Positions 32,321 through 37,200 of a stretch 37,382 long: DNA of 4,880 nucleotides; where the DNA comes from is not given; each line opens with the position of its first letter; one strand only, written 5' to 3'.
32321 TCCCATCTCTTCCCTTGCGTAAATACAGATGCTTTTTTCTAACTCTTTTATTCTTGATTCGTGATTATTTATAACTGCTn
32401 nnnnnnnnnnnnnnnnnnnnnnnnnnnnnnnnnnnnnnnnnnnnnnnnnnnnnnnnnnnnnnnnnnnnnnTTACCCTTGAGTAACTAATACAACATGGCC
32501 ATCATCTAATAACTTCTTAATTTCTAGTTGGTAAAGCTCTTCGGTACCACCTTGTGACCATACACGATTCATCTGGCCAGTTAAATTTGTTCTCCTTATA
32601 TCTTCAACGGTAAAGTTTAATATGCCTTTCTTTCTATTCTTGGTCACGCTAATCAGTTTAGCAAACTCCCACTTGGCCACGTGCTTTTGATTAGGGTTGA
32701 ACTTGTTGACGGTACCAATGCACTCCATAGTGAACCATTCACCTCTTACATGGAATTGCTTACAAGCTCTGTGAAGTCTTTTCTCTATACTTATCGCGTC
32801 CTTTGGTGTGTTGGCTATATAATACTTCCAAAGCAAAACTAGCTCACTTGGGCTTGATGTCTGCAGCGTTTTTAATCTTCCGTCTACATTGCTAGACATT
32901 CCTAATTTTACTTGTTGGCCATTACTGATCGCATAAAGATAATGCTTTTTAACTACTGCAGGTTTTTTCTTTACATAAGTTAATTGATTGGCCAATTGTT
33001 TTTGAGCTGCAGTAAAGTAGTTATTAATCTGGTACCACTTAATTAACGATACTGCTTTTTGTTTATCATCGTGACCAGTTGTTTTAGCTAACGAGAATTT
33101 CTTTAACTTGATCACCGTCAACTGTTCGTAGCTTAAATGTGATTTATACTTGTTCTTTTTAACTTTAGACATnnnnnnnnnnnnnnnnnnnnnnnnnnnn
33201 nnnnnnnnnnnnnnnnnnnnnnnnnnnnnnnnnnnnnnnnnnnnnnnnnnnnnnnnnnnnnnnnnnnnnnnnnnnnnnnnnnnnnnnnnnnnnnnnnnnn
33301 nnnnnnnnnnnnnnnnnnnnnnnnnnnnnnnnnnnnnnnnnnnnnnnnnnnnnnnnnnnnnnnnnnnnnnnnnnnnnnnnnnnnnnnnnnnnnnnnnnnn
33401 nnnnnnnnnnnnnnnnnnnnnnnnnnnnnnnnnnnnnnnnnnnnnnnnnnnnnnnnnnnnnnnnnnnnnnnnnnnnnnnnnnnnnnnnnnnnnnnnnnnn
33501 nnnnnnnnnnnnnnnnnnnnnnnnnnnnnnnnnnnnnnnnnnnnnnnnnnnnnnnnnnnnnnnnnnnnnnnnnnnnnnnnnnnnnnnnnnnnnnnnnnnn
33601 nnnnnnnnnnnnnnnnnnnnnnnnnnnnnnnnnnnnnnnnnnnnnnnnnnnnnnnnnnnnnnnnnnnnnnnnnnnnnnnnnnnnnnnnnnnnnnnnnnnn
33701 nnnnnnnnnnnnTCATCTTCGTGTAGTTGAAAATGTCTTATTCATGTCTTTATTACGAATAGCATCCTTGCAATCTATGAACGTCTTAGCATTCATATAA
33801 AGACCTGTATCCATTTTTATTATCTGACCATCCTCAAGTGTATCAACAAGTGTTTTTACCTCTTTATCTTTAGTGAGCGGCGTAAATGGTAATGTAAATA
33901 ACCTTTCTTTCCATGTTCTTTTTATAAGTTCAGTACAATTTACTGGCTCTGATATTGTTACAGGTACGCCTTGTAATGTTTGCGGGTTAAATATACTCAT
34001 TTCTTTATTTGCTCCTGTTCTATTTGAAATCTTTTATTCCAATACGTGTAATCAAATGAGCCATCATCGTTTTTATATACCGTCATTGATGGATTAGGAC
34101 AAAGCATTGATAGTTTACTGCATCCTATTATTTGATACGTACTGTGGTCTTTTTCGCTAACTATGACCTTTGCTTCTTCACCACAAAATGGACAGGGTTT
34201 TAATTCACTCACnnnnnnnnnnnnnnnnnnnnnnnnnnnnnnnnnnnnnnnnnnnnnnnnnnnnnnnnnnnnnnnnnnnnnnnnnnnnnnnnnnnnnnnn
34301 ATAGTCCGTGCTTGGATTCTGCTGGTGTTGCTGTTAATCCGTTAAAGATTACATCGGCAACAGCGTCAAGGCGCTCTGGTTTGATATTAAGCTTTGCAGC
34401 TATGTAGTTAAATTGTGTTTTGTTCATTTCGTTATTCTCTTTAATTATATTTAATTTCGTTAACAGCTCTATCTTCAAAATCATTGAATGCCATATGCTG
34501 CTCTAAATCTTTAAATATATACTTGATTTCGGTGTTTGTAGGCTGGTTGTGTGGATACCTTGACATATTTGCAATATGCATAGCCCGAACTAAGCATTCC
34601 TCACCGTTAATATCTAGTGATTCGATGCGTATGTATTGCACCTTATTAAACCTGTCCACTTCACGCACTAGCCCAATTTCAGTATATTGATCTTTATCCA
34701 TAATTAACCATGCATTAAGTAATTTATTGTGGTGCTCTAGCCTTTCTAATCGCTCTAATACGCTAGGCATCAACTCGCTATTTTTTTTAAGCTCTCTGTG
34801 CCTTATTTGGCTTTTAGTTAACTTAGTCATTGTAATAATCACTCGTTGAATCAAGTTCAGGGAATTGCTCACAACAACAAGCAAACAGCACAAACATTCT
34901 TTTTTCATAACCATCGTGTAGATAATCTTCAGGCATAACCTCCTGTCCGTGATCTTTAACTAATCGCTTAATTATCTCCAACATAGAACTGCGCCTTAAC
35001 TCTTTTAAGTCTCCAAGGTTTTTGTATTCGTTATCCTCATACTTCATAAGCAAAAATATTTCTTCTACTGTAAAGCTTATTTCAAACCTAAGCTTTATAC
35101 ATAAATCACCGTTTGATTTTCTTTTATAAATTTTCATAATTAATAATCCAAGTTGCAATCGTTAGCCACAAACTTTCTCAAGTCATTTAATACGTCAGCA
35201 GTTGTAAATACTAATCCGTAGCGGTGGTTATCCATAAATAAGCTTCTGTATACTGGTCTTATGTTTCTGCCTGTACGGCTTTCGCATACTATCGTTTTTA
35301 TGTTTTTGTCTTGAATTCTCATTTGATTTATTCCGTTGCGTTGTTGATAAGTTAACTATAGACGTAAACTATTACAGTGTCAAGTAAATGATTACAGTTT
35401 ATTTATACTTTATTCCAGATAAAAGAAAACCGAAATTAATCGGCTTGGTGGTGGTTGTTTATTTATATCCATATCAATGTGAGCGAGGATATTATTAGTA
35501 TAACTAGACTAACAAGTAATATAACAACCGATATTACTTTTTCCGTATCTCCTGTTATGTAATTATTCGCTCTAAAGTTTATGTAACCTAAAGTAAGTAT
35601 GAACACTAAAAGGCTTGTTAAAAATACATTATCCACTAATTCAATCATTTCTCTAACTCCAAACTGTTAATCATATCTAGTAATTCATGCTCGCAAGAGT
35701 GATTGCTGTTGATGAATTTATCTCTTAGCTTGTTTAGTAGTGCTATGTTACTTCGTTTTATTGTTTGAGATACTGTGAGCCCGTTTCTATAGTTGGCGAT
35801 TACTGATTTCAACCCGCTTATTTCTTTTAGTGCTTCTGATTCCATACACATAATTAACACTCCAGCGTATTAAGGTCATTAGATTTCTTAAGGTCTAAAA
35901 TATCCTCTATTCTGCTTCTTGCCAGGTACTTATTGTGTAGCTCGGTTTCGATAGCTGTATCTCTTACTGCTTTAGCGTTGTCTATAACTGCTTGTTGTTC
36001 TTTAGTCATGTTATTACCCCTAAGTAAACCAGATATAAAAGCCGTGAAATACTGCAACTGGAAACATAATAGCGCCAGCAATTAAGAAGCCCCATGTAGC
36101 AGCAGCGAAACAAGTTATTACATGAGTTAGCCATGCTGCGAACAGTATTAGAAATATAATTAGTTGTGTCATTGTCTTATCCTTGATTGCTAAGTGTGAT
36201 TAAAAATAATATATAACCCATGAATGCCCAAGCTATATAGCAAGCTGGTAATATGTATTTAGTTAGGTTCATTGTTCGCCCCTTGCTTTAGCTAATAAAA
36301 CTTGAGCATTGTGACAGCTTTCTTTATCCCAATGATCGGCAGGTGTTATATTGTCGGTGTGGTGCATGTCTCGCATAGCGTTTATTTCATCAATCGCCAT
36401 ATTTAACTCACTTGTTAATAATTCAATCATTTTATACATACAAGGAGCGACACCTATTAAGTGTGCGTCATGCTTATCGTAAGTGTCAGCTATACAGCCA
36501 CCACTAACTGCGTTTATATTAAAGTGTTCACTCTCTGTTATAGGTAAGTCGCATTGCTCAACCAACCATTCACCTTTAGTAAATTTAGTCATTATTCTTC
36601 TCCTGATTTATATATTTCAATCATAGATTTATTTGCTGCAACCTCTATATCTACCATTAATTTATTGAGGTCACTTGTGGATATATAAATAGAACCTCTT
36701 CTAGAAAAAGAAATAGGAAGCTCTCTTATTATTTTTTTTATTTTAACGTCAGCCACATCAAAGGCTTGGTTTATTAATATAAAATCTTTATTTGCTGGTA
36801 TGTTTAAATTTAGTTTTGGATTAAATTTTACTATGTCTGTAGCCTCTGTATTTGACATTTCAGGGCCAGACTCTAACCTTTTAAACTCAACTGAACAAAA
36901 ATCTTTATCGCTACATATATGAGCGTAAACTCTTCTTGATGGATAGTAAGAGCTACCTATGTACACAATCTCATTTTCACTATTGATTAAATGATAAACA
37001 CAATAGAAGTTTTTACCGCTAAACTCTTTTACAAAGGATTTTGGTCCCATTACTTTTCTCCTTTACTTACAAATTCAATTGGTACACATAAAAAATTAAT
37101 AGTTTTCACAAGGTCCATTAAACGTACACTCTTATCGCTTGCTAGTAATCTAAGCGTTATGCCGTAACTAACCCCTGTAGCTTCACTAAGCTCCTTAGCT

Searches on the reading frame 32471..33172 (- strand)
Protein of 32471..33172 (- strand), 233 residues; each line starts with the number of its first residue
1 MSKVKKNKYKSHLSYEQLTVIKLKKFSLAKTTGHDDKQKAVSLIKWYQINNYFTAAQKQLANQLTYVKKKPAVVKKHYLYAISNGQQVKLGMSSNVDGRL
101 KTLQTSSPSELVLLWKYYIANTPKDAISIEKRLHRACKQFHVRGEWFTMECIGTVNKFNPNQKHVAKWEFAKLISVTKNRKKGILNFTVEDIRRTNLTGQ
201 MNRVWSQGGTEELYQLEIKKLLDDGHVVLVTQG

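Call 11: search_dna_similar(query=window:32471-33172:-, collection=phages, mode=protein, max_rows=40)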
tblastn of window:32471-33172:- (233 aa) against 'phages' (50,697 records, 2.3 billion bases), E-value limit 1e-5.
Records with a match: 5; places in all: 5; records where one place covers at least 80% of the query: 0.
Best place of each record, by identity: <60% 5.
By first word of the organism name: Vibrio 5.
By host as written in the record: Vibrio cyclitrophicus 10N.239.311.C11 2; Vibrio breoganii 1; Vibrio cyclitrophicus 10N.239.311.H11 1; Vibrio cyclitrophicus 1F273 1.
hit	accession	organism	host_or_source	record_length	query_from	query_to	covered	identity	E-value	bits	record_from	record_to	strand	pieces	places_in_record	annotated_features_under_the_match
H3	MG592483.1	Vibrio phage 1.110.O._10N.261.52.C1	Vibrio breoganii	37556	16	160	62%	33.3%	4e-16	82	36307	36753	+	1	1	coil containing protein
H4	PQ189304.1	Vibrio phage 10N.239.311.C11_PE003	Vibrio cyclitrophicus 10N.239.311.C11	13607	163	229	29%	43.3%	3e-7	56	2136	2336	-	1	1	hypothetical protein (x2)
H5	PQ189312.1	Vibrio phage 10N.239.311.H11_PE003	Vibrio cyclitrophicus 10N.239.311.H11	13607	163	229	29%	43.3%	3e-7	56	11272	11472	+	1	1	hypothetical protein (x2)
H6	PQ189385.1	Vibrio phage 1F273_PE003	Vibrio cyclitrophicus 1F273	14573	163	229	29%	43.3%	3e-7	56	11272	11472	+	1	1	hypothetical protein (x2)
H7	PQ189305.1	Vibrio phage 10N.239.311.C11_PE004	Vibrio cyclitrophicus 10N.239.311.C11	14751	163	229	29%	43.3%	3e-7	56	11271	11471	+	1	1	hypothetical protein (x2)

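Call 56: search_protein_families(library=pfam, proteins=[window:32471-33172:-], max_evalue=0.01)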
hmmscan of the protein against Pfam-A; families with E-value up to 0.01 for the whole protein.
window:32471-33172:- (233 aa): 2 families
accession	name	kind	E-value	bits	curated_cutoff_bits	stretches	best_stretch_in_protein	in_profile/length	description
PF13455.12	MUG113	-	4.5e-11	43.6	22.3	1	88-150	1-62/73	Meiotically up-regulated gene 113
PF10544.15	T5orf172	-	6.9e-07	30.2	20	1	78-150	2-89/101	T5orf172 domain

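Call 57: search_protein_families(library=phrogs, proteins=[window:32471-33172:-], max_evalue=0.001)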
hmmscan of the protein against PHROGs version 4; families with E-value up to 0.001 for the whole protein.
window:32471-33172:- (233 aa): 6 families
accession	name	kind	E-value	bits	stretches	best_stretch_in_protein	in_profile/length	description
phrog_5032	-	unknown function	2e-12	48.1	1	57-151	57-151/178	-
phrog_8130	-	unknown function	3.9e-11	43.6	1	23-150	129-251/434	-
phrog_4284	-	unknown function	3.7e-09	37.6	1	64-149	74-153/171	-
phrog_18411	-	DNA, RNA and nucleotide metabolism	4.1e-06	27.6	1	76-151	4-77/236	homing endonuclease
phrog_681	-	DNA, RNA and nucleotide metabolism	7.2e-06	25.9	1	75-164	438-539/576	endonuclease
phrog_33921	-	unknown function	2.3e-05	25.3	1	52-150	48-135/160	-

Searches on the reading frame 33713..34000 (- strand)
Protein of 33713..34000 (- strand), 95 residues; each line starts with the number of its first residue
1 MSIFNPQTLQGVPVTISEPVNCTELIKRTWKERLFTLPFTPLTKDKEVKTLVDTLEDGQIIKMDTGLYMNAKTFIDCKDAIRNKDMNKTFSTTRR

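Call 12: search_dna_similar(query=window:33713-34000:-, collection=phages, mode=protein, max_rows=40)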
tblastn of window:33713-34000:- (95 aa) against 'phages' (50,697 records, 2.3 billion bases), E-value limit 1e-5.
No match.

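Call 22: find_related_loci(query=window:33713-34000:-, collection=viral_contigs, flank=4000)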
Query window:33713-34000:- (95 aa) in viral_contigs; peptide patterns used: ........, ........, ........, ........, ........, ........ (x = any residue, [..] = any of these).
5 stretches matched a pattern, but none encodes a relative of the query by tblastn (E <= 1e-3).

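Call 56: search_protein_families(library=pfam, proteins=[window:33713-34000:-], max_evalue=0.01)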
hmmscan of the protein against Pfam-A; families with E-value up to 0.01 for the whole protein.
window:33713-34000:- (95 aa): 0 families

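Call 57: search_protein_families(library=phrogs, proteins=[window:33713-34000:-], max_evalue=0.001)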
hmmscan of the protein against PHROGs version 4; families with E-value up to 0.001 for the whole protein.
window:33713-34000:- (95 aa): 0 families

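Call 79: find_encoding_contigs(protein=window:33713-34000:-, flank=3000, max_places=6)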
Protein window:33713-34000:- (95 aa): no gene with exactly this product is on record in the collection.

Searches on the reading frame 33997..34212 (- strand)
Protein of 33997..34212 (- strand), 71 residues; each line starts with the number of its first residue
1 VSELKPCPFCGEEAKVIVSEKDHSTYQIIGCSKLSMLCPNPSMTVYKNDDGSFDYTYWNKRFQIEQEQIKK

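Call 56: search_protein_families(library=pfam, proteins=[window:33997-34212:-], max_evalue=0.01)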
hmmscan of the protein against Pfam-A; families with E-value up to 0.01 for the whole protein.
window:33997-34212:- (71 aa): 1 family
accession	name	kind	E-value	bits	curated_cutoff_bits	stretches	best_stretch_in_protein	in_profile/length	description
PF14354.12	Lar_restr_allev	-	3.9e-05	24.2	28.6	1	3-33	2-30/58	Restriction alleviation protein Lar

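Call 57: search_protein_families(library=phrogs, proteins=[window:33997-34212:-], max_evalue=0.001)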
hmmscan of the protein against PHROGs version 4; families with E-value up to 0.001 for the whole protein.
window:33997-34212:- (71 aa): 1 family
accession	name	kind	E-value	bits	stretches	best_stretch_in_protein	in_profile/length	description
phrog_599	-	moron, auxiliary metabolic gene and host takeover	2e-05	25.8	1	2-33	72-104/262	Lar-like restriction alleviation protein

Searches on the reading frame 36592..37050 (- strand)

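Call 56: search_protein_families(library=pfam, proteins=[window:36592-37050:-], max_evalue=0.01)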
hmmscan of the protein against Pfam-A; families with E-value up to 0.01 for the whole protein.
window:36592-37050:- (152 aa): 1 family
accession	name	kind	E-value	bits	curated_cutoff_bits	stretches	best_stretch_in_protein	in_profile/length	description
PF01541.30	GIY-YIG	-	5.6e-06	27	22.6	1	16-53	2-39/78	GIY-YIG catalytic domain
